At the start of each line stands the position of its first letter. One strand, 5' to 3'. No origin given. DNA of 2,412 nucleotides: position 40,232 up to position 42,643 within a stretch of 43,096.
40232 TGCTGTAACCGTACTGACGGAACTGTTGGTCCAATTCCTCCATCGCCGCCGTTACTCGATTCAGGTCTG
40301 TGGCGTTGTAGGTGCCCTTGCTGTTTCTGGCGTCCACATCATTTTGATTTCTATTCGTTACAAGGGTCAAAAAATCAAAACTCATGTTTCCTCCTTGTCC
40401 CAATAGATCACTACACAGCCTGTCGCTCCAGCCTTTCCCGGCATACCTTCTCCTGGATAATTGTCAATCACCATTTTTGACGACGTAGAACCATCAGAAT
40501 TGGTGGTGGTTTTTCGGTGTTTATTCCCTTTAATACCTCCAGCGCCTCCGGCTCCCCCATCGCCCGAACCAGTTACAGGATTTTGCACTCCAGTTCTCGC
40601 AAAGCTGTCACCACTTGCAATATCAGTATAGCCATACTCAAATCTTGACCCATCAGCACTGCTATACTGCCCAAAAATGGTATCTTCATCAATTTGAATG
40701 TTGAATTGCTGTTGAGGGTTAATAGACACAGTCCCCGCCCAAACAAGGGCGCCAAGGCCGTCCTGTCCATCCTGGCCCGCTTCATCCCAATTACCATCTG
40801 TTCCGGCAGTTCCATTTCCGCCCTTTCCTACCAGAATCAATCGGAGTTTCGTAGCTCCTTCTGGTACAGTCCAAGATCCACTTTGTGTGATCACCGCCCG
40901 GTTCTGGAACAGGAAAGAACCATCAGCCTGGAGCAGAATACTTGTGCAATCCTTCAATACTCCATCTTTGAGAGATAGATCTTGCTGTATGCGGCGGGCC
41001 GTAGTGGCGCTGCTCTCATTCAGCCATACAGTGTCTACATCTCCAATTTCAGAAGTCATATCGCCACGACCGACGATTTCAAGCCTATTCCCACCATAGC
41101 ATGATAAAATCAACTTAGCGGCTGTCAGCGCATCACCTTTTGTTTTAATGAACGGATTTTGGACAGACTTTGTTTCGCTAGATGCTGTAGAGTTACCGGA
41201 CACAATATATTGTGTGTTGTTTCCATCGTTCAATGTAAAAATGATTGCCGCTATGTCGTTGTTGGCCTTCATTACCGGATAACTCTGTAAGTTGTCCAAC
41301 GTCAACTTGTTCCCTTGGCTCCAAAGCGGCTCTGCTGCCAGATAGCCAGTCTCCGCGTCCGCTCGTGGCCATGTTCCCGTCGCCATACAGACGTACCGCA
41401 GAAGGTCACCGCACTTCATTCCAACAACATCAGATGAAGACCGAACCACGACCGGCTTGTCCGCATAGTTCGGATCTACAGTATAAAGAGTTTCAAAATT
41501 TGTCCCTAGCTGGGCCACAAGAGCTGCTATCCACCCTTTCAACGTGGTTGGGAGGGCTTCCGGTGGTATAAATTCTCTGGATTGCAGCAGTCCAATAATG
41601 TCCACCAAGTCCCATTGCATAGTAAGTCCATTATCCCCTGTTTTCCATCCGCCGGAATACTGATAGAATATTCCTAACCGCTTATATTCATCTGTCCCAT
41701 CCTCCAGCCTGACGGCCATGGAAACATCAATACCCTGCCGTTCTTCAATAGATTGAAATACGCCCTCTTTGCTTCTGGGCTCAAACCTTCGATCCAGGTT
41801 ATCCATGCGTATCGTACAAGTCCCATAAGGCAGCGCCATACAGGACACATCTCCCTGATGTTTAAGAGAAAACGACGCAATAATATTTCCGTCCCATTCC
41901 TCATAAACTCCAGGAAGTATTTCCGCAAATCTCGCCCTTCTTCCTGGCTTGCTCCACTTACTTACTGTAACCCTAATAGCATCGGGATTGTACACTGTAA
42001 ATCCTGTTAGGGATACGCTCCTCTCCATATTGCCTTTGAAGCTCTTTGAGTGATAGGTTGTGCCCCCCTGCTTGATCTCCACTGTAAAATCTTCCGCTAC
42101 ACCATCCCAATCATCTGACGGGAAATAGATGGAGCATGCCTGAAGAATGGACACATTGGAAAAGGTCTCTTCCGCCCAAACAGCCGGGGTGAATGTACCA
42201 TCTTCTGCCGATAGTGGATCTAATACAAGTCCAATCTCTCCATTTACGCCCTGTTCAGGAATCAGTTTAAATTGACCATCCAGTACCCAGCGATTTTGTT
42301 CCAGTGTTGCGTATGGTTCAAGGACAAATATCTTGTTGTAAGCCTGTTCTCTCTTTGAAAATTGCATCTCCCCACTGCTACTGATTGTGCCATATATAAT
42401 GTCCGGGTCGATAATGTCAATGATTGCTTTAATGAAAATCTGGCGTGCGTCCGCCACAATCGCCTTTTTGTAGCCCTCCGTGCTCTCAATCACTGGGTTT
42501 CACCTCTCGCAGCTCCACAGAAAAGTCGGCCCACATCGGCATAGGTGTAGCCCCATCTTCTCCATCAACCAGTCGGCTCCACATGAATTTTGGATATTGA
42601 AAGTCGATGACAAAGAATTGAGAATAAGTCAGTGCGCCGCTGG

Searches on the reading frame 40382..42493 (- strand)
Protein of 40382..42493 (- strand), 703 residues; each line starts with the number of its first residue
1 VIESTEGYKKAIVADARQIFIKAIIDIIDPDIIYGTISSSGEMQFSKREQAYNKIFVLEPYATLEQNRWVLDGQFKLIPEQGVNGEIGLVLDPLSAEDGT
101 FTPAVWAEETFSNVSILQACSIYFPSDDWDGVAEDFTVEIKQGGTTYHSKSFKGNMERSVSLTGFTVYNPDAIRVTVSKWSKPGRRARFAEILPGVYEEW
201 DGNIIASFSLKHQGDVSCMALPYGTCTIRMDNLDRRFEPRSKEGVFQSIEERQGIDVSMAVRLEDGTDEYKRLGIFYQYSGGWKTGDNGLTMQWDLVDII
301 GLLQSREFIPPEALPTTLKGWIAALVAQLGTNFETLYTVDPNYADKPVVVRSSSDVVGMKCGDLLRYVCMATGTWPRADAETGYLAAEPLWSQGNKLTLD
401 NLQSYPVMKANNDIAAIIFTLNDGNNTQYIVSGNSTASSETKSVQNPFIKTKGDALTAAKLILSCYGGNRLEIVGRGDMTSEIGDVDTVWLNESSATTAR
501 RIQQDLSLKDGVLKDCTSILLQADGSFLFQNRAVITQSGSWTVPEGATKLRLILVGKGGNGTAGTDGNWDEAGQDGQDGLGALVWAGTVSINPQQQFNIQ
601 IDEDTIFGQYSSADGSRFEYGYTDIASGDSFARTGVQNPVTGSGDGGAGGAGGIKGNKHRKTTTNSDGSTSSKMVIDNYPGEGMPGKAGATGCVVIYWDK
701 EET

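Call 55: search_dna_similar(query=window:40382-42493:-, collection=phages, mode=protein, max_rows=10)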
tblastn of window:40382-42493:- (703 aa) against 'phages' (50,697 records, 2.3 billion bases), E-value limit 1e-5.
Records with a match: 4; places in all: 4; records where one place covers at least 80% of the query: 2.
Best place of each record, by identity: 60-80% 1; <60% 3.
By first word of the organism name: Flavonifractor 2; Bacteriophage 2.
By host as written in the record: Flavonifractor plautii 2; - 2.
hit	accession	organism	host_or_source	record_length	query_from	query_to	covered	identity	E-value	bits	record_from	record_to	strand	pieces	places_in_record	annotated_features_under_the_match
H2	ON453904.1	Flavonifractor phage Chenonceau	Flavonifractor plautii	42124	1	701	100%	66.0%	0e+0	881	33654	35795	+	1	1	hypothetical protein (x2)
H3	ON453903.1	Flavonifractor phage Castelnaud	Flavonifractor plautii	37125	1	701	100%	59.7%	0e+0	797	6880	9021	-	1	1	hypothetical protein (x2)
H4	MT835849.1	Bacteriophage sp.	human fecal samples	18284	38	308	39%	24.4%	7e-13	79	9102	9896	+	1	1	record has no annotation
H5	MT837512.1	Bacteriophage sp.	human fecal samples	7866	59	272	30%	24.5%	1e-9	68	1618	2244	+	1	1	record has no annotation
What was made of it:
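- Tried and rejected: Only protein-level links to Flavonifractor phages were found (call 55).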
